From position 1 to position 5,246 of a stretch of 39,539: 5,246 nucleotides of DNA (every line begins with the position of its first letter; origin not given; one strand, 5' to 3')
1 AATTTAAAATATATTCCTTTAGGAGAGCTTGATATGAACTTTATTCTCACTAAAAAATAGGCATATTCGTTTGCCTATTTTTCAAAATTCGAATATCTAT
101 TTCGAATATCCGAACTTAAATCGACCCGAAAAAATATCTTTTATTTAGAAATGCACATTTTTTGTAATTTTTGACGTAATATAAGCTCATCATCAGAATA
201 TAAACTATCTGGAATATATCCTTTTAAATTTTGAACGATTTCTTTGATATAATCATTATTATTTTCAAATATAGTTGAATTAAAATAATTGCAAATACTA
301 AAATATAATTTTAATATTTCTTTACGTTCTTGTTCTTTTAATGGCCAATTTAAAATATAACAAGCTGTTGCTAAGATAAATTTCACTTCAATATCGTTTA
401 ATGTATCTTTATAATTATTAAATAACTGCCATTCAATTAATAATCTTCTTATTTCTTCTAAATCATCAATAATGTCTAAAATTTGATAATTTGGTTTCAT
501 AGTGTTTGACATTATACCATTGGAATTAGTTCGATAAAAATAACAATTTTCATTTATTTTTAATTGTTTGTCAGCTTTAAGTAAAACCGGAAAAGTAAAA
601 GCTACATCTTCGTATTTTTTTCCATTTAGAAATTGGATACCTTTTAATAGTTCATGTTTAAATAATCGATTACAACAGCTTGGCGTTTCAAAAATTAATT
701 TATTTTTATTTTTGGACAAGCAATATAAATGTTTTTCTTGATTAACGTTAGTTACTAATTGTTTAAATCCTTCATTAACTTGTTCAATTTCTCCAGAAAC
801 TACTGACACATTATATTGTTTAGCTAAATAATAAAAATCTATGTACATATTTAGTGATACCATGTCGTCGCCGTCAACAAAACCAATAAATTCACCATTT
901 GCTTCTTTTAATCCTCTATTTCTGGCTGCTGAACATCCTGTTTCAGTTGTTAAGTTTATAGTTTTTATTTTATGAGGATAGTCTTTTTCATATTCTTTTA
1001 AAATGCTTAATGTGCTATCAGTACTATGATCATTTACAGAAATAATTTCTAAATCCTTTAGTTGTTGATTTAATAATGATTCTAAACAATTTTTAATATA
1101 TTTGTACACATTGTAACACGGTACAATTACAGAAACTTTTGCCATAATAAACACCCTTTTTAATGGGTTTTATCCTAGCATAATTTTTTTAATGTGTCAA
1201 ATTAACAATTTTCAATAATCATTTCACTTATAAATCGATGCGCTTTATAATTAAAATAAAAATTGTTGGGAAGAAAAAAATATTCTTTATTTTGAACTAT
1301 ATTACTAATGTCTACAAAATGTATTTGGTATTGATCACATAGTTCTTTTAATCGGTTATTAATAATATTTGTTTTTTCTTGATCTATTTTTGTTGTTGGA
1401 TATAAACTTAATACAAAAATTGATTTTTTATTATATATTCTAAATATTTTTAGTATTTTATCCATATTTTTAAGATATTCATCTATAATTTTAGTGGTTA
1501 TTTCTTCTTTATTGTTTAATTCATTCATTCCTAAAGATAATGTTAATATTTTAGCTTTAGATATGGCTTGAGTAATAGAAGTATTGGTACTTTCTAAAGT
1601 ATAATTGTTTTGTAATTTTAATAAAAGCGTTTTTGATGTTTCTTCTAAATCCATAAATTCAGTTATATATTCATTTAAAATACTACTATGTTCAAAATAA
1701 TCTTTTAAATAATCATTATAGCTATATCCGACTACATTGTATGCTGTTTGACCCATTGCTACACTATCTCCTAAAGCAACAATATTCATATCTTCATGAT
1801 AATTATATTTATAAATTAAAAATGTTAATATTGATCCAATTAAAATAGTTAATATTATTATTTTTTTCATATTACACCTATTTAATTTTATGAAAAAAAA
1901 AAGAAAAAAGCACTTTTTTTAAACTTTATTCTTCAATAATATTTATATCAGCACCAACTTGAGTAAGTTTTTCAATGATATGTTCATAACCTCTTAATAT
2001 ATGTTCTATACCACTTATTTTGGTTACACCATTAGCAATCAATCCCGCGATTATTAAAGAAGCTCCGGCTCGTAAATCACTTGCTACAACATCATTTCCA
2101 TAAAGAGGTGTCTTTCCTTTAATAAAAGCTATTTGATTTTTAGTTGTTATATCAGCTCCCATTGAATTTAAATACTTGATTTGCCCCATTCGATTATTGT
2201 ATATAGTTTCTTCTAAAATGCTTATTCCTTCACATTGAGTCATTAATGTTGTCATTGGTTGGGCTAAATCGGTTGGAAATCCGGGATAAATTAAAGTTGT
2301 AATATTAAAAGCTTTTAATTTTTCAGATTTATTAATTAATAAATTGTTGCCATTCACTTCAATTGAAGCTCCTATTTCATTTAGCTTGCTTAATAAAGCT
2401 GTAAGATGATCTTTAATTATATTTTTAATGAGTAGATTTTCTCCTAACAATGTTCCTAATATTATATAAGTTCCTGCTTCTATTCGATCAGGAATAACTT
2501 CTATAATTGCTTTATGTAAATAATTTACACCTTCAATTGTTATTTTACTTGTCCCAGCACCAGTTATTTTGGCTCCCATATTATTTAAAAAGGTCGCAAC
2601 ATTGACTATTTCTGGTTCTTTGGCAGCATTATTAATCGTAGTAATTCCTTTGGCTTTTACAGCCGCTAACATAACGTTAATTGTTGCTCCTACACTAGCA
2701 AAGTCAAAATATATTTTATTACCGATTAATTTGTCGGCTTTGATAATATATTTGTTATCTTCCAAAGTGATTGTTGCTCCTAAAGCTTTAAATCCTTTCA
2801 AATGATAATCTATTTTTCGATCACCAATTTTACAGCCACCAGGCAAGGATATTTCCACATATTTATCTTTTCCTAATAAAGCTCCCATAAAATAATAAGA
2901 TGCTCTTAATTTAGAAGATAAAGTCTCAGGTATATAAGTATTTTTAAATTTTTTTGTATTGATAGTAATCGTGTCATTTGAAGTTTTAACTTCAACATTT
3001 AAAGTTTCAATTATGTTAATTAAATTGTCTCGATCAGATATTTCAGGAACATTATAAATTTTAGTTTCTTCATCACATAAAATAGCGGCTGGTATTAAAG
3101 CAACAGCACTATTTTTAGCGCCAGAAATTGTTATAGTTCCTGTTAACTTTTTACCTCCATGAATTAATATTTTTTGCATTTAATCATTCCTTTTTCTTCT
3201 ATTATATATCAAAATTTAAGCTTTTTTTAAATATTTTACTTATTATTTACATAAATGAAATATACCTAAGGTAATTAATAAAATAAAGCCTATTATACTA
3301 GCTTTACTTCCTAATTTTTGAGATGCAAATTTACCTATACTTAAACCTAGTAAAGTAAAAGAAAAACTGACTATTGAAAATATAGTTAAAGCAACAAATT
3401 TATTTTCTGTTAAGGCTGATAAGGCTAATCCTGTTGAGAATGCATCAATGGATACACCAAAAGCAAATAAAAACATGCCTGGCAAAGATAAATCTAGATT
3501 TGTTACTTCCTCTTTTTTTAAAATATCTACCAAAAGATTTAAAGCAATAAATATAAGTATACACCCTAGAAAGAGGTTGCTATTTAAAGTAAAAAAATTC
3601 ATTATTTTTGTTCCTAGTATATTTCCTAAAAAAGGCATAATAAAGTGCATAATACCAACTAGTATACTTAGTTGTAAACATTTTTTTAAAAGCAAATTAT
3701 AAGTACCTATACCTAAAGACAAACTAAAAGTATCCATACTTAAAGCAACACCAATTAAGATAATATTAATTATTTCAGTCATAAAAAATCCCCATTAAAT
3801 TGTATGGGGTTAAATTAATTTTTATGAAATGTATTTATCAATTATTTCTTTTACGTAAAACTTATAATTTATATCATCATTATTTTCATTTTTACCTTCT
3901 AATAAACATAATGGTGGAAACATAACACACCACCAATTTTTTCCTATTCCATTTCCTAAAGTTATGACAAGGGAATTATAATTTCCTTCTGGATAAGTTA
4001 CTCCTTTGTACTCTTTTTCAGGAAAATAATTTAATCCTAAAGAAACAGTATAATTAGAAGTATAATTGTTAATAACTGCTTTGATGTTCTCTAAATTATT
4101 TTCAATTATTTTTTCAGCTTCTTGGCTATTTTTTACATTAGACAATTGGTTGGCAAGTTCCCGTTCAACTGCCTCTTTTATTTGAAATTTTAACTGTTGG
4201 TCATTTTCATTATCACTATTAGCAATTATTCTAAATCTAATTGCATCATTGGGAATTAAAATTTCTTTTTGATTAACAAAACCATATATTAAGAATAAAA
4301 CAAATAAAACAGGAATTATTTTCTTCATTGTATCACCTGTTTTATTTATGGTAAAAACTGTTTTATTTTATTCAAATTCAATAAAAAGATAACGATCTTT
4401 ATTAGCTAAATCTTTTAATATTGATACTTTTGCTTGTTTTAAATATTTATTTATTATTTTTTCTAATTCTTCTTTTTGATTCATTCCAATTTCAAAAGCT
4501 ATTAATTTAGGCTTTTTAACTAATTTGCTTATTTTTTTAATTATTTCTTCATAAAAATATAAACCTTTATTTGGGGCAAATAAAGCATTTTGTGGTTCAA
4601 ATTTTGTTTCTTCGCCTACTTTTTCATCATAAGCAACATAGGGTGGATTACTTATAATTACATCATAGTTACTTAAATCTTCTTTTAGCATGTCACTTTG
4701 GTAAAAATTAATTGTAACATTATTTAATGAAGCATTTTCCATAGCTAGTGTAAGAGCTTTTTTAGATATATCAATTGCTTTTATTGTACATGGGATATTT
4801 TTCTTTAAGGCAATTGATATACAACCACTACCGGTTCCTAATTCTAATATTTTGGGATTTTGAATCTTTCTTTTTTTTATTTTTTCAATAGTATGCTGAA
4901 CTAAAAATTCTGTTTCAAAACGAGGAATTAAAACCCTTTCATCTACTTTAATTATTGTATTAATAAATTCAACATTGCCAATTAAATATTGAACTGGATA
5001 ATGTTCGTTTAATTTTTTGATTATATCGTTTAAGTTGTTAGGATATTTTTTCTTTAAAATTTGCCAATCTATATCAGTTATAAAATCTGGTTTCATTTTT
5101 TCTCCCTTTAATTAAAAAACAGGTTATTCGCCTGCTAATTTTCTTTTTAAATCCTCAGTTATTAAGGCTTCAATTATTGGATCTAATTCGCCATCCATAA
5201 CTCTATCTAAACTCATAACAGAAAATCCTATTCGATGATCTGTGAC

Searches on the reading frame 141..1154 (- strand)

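Call 6: search_protein_families(library=ncbifam, proteins=[window:141-1154:-])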
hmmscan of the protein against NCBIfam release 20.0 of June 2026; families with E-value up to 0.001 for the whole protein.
window:141-1154:- (337 aa): 21 families
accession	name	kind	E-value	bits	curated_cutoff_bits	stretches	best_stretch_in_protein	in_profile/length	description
NF007482.0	PRK10073.1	equivalog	2.6e-32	112.1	423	1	4-126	5-125/334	glycosyltransferase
NF047683.1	TeichurnBiosyTuaG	equivalog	2.8e-26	92.7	400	1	6-246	7-242/252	teichuronic acid biosynthesis protein TuaG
NF053739.1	GlytfEpsEBac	equivalog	6.8e-21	74.4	450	1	6-149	2-146/265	glycosyltransferase EpsE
NF041875.1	EPS_EpsD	equivalog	3.1e-17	63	370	1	7-123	1-116/325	exopolysaccharide biosynthesis glycosyltransferase EpsD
TIGR03937.1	PgaC_IcaA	equivalog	3.1e-17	62.6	422.3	1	5-103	45-142/407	poly-beta-1,6-N-acetyl-D-glucosamine synthase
NF050050.1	ProtGlycPglI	equivalog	7e-17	61.7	500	1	4-216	1-209/306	GalNAc(5)-diNAcBac-PP-undecaprenol beta-1,3-glucosyltransferase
NF038302.1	EPS_HpsE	equivalog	1.3e-16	60.4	300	1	6-124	2-125/307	hormogonium polysaccharide biosynthesis glycosyltransferase HpsE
TIGR03965.1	mycofact_glyco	equivalog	8.1e-15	54.6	280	1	5-98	74-166/467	mycofactocin biosynthesis glycosyltransferase MftF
TIGR03111.1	glyc2_xrt_Gpos1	hypoth_equivalog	1.2e-10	40.8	363.95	1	5-134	49-187/439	TIGR03111 family XrtG-associated glycosyltransferase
NF041394.1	GtaseAglG_Halo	equivalog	1.7e-10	40.7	440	1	6-106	2-101/304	glucosyl-dolichyl phosphate glucuronosyltransferase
TIGR04242.1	nodulat_NodC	equivalog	3.1e-09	36.3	550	1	4-161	47-206/395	chitooligosaccharide synthase NodC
NF047588.1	GlcsyltransPgfSStrep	equivalog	3.7e-09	36.2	500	1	6-124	2-122/308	glycosyltransferase PgfS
NF038299.1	EPS_HpsN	equivalog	4.4e-09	35.7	425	1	6-122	2-118/317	hormogonium polysaccharide biosynthesis glycosyltransferase HpsN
TIGR04283.1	glyco_like_mftF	equivalog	1e-08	35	182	1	7-102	1-88/221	TIGR04283 family arsenosugar biosynthesis glycosyltransferase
NF007453.0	PRK10018.1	equivalog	1.9e-08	34.3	382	1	7-114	8-114/280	colanic acid biosynthesis glycosyltransferase WcaA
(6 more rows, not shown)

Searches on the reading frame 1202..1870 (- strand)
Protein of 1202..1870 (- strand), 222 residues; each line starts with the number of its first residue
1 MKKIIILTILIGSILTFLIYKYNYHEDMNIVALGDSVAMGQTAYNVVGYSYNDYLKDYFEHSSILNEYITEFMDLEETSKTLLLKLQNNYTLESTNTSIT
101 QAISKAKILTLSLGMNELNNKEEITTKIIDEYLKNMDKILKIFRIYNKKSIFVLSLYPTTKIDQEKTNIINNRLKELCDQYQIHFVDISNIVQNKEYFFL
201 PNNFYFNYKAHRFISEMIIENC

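Call 6: search_protein_families(library=ncbifam, proteins=[window:1202-1870:-])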
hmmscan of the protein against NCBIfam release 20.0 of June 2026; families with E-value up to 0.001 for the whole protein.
window:1202-1870:- (222 aa): 0 families

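Call 11: search_protein_families(library=pfam, proteins=[window:1202-1870:-])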
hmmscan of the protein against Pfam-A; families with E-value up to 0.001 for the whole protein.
window:1202-1870:- (222 aa): 2 families
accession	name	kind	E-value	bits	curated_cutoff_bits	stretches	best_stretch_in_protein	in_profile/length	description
PF00657.28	Lipase_GDSL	-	2.8e-08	34.6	23.6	1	30-214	1-204/208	GDSL-like Lipase/Acylhydrolase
PF13472.12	Lipase_GDSL_2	-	6.6e-07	30.4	32.9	1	32-196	1-157/178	GDSL-like Lipase/Acylhydrolase family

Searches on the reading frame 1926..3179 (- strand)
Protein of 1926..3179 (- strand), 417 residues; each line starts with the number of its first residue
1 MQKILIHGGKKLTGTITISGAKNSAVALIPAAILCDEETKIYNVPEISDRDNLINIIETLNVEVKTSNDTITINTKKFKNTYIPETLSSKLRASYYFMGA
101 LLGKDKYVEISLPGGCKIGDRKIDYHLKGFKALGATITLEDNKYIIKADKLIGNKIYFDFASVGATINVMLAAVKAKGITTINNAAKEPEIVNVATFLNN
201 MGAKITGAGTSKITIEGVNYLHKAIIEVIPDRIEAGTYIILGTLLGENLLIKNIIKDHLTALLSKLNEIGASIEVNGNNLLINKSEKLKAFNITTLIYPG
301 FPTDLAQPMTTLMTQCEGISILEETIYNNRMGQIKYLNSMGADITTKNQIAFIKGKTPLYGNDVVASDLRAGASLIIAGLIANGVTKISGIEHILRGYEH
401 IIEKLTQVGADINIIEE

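Call 6: search_protein_families(library=ncbifam, proteins=[window:1926-3179:-])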
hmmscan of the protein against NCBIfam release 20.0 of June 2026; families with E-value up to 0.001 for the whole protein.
window:1926-3179:- (417 aa): 6 families
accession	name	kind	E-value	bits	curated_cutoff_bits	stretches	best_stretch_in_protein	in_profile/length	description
NF009470.0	PRK12830.1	equivalog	7.8e-168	558.5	552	1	1-416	1-416/417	UDP-N-acetylglucosamine 1-carboxyvinyltransferase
NF006873.0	PRK09369.1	subfamily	5e-154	513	297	1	1-415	1-417/419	UDP-N-acetylglucosamine 1-carboxyvinyltransferase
TIGR01072.1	murA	equivalog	1.5e-151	504.9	392.7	1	1-413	1-415/416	UDP-N-acetylglucosamine 1-carboxyvinyltransferase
TIGR01356.1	aroA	equivalog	2.2e-22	79.5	287.25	2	14-323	1-319/415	3-phosphoshikimate 1-carboxyvinyltransferase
NF011381.1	PRK14806.1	equivalog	7.3e-13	47.6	902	1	4-413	304-731/733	bifunctional prephenate dehydrogenase/3-phosphoshikimate 1-carboxyvinyltransferase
NF008816.0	PRK11860.1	equivalog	0.00015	20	943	0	13-295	16-315/662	bifunctional 3-phosphoshikimate 1-carboxyvinyltransferase/cytidylate kinase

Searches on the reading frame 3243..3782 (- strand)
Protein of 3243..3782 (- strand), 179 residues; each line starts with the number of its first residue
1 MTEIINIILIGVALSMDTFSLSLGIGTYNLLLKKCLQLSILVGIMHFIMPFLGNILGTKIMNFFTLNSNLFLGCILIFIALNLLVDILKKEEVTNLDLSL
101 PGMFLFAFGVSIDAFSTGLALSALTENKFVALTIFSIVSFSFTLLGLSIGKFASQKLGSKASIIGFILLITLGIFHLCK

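Call 6: search_protein_families(library=ncbifam, proteins=[window:3243-3782:-])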
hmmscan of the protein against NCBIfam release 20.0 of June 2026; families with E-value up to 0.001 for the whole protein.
window:3243-3782:- (179 aa): 2 families
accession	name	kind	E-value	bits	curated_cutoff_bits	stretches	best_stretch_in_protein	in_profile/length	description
TIGR02840.1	spore_YtaF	equivalog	1.7e-12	47.3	149.6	2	81-177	105-206/206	sporulation membrane protein YtaF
NF008546.0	PRK11469.1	equivalog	1.7e-08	34.4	214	1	4-175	3-180/188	manganese efflux pump MntP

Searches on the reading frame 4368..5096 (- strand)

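Call 6: search_protein_families(library=ncbifam, proteins=[window:4368-5096:-])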
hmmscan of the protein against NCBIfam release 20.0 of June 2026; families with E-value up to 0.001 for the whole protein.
window:4368-5096:- (242 aa): 26 families (the best 25 are shown)
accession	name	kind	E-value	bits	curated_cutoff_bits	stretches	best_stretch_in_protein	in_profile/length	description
TIGR03534.1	RF_mod_PrmC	equivalog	8.3e-68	228.6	199.1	1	14-237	25-252/253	peptide chain release factor N(5)-glutamine methyltransferase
TIGR00536.1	hemK_fam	subfamily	1.9e-60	204.4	115.5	1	4-236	40-277/286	HemK family protein methyltransferase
TIGR03533.1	L3_gln_methyl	equivalog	4.3e-39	134.5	229.7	1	12-213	55-260/284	50S ribosomal protein L3 N(5)-glutamine methyltransferase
NF002421.0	PRK01544.1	equivalog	8.8e-30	103.9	567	1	20-238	57-303/524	bifunctional peptide chain release factor N(5)-glutamine methyltransferase PrmC/tRNA (guanosine(46)-N7)-methyltransferase TrmB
NF011529.0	PRK14968.1-3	equivalog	2.8e-22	79.1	162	1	44-162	5-119/198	putative methyltransferase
TIGR03704.1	PrmC_rel_meth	equivalog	1.8e-17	63.6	248.8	1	17-218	25-231/251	putative protein N(5)-glutamine methyltransferase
TIGR00537.1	hemK_rel_arch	hypoth_equivalog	4.4e-17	62.3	87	1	76-160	16-99/179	HemK2/MTQ2 family protein methyltransferase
NF011530.0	PRK14968.1-4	equivalog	2.7e-12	46.5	243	1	41-160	3-118/202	putative methyltransferase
NF001786.0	PRK00517.2-4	equivalog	5.2e-11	42.2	327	1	68-150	132-213/277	50S ribosomal protein L11 methyltransferase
NF004851.0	PRK06202.1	equivalog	6.1e-10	38.9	243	1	76-150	57-136/237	hypothetical protein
NF001785.0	PRK00517.2-2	equivalog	6.1e-10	38.7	188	1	70-150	136-218/282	50S ribosomal protein L11 methyltransferase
TIGR02072.1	BioC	equivalog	1.4e-09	38.1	184.95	1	71-150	25-104/244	malonyl-ACP O-methyltransferase BioC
TIGR02021.1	BchM-ChlM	equivalog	7e-09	35.4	158.9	1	65-161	40-136/218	magnesium protoporphyrin IX methyltransferase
NF047853.1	tRm6a37MtseTrmN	equivalog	9e-09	35.4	350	1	80-158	44-129/244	tRNA(1)(Val) (adenine(37)-N(6))-methyltransferase TrmN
TIGR00406.1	prmA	equivalog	1.2e-08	34.8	183.15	1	70-150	150-232/288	50S ribosomal protein L11 methyltransferase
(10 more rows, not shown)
